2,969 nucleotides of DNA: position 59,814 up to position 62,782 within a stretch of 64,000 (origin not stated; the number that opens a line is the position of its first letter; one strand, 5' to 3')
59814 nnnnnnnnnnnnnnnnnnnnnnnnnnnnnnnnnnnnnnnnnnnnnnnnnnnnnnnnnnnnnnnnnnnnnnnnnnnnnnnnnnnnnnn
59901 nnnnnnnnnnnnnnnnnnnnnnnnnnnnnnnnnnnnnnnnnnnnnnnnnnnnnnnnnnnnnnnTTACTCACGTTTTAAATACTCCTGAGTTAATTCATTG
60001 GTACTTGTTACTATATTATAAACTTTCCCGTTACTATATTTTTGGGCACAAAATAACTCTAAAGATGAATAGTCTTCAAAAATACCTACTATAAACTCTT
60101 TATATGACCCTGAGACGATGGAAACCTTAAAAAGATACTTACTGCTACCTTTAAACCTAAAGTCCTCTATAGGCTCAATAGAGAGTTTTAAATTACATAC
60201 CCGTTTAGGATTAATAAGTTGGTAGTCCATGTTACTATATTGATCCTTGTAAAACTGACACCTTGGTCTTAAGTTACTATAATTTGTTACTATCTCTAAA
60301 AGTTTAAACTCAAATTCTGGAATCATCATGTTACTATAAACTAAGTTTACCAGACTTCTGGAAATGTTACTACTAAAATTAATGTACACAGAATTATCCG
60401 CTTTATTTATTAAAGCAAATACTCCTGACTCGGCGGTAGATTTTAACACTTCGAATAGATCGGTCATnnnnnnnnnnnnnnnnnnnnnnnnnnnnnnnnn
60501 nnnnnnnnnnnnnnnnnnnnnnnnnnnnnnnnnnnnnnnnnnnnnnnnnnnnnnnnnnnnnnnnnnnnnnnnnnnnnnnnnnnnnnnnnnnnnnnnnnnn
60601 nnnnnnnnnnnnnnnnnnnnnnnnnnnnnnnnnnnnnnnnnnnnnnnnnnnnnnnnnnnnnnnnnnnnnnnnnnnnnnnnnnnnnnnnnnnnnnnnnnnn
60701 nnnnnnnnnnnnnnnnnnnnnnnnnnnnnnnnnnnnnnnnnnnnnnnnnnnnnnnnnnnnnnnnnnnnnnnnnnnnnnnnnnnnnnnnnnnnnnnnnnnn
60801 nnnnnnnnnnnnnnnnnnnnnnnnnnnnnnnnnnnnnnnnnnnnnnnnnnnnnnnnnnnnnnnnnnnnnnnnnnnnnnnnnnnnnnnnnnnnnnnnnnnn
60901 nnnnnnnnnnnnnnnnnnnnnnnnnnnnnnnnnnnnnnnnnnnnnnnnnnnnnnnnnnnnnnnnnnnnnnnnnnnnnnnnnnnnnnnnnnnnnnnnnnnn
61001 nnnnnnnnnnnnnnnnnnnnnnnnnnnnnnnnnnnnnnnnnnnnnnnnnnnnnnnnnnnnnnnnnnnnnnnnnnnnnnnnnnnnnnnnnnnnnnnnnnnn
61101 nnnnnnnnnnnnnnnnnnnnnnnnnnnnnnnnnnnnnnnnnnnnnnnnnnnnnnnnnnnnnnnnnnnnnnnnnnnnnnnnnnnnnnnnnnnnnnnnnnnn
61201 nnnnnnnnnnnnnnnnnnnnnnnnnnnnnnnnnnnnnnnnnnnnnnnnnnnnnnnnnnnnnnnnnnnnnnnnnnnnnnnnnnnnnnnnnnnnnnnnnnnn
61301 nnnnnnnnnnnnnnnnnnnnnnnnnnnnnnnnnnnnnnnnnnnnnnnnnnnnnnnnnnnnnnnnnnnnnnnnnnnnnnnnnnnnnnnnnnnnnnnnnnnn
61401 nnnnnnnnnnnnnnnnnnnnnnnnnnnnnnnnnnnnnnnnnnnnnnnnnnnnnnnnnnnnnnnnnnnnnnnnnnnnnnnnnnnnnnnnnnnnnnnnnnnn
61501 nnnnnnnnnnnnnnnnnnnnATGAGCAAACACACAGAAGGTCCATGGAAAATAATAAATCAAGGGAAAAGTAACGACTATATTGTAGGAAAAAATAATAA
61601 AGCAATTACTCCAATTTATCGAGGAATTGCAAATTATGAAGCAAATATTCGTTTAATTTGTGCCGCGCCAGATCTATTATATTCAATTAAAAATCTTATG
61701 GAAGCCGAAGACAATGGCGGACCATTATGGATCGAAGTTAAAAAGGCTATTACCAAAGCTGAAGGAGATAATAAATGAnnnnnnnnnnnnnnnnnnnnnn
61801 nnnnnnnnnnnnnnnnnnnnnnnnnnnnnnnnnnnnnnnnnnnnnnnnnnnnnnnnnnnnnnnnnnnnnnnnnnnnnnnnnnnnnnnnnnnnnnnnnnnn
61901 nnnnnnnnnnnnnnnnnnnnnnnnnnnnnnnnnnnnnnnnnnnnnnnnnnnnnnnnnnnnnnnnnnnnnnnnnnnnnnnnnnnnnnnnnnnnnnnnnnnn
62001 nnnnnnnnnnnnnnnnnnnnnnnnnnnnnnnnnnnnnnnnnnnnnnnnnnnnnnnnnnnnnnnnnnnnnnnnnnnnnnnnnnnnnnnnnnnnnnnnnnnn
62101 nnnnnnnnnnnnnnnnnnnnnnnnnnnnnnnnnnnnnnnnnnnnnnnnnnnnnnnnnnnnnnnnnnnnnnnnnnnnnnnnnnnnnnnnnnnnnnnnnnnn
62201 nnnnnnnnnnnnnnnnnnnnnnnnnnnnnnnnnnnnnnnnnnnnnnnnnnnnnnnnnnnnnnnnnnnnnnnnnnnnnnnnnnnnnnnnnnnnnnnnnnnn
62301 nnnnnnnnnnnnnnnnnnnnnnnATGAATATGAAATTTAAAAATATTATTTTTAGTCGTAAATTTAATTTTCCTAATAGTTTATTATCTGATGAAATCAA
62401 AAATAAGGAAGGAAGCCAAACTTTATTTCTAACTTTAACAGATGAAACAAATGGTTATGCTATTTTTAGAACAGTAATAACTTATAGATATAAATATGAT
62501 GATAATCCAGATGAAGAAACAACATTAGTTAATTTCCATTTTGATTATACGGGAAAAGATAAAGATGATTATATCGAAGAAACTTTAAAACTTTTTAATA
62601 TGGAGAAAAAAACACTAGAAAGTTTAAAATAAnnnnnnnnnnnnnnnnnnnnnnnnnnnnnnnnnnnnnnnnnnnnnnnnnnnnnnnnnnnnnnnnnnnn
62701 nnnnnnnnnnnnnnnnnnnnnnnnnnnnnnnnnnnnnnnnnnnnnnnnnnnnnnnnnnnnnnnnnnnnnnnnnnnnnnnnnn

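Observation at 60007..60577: Array of nine co-oriented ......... repeats embedded in or overlapping ORF 59964..60467, adjacent to the strand-switch region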

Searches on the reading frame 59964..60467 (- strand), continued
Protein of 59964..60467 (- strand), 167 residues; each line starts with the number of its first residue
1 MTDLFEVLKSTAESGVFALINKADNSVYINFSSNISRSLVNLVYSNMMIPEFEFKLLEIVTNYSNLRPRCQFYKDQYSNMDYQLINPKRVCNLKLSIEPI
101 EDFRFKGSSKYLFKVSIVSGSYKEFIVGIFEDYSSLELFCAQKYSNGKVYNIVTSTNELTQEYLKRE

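Call 77: fold_search(model_id=the predicted structure, library=viral)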
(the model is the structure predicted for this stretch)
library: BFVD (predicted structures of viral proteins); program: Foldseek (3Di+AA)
matches with E <= 10: 1012; with E <= 0.001: 2
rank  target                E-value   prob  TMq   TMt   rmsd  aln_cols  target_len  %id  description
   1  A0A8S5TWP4            2.8e-05  1.00  0.40  0.46  13.0       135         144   18  GIY-YIG nuclease superfamily protein [Siphoviridae sp. ctcx61]
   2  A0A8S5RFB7            3.8e-04  1.00  0.43  0.37  13.8       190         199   23  Intron associated endonuclease [virus sp. ctQmo6]
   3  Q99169                1.1e-03  1.00  0.37  0.34  10.2       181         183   16  GIY-YIG domain-containing protein [Paramecium bursaria Chlorella virus 1]
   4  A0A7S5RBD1            3.6e-03  1.00  0.37  0.26   4.2        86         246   13  (no name in the UniProt tables at hand)
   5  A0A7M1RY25            4.0e-03  1.00  0.38  0.31   4.3        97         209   25  Endonuclease [uncultured phage cr111_1]
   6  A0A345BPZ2            4.6e-03  1.00  0.43  0.25   3.6       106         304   24  (no name in the UniProt tables at hand)
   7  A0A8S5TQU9            4.9e-03  1.00  0.41  0.43   3.3        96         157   18  Intron-associated endonuclease 1 [Siphoviridae sp. ctbbV81]
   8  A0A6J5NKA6            6.6e-03  0.87  0.31  0.21  12.6       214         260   14  GIY-YIG nuclease superfamily [uncultured Caudovirales phage]
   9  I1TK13                8.4e-03  1.00  0.32  0.43   4.0        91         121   18  (no name in the UniProt tables at hand)
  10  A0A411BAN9            9.4e-03  0.98  0.39  0.32  17.4       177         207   14  GIY-YIG domain-containing protein [Salmonella phage Segz_1]
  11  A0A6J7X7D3            1.3e-02  0.97  0.37  0.35  23.2       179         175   11  Homing endonuclease [uncultured Caudovirales phage]
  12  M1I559                1.4e-02  0.98  0.40  0.30  17.9       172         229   10  (no name in the UniProt tables at hand)
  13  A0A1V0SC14            1.6e-02  1.00  0.38  0.52   3.7        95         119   19  GIY-YIG nuclease [Catovirus CTV1]
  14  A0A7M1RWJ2            1.6e-02  0.94  0.38  0.27  12.6       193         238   16  Endonuclease [uncultured phage cr113_1]
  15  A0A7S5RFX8            1.7e-02  1.00  0.38  0.26   3.4        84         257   14  (no name in the UniProt tables at hand)
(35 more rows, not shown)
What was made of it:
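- On GIY-YIG nucleases (for the host ORF): BFVD hits are GIY-YIG proteins (call 77).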

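Call 79: find_related_loci(query=A1, collection=genome_contigs, flank=6000)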
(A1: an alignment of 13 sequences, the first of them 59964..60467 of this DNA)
Query A1 (167 aa) in genome_contigs; peptide patterns used: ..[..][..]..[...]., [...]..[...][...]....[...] (x = any residue, [..] = any of these).
53 stretches matched a pattern, but none encodes a relative of the query by tblastn (E <= 1e-3).
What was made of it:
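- Tried and rejected: A scan of GTDB genomes also found nothing (call 79).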

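Call 82: search_protein_families(library=pfam, proteins=[L001:2126-2458:-], max_evalue=0.01)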
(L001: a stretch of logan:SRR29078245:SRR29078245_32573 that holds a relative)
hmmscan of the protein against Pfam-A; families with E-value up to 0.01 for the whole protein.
L001:2126-2458:- (110 aa): 1 family
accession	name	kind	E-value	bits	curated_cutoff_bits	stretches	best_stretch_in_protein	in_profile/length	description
PF00072.30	Response_reg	-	3.9e-06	27.4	30.2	1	4-104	2-108/111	Response regulator receiver domain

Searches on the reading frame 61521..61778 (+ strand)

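Call 9: search_protein_families(library=phrogs, proteins=[window:61521-61778:+], max_evalue=0.01)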
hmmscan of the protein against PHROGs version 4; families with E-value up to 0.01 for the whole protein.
window:61521-61778:+ (85 aa): 1 family
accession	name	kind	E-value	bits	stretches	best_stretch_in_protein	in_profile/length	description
phrog_1273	-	unknown function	2.9e-12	47.9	1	1-84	5-101/103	-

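Call 10: search_protein_families(library=pfam, proteins=[window:61521-61778:+], max_evalue=0.01)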
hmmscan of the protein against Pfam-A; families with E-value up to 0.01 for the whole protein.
window:61521-61778:+ (85 aa): 0 families

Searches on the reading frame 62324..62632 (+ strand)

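Call 9: search_protein_families(library=phrogs, proteins=[window:62324-62632:+], max_evalue=0.01)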
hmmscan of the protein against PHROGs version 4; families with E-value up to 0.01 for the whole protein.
window:62324-62632:+ (102 aa): 1 family
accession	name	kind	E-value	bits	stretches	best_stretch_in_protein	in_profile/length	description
phrog_21561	-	unknown function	0.0071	17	1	14-93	34-110/191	-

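Call 10: search_protein_families(library=pfam, proteins=[window:62324-62632:+], max_evalue=0.01)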
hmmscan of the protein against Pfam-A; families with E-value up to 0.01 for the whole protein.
window:62324-62632:+ (102 aa): 0 families
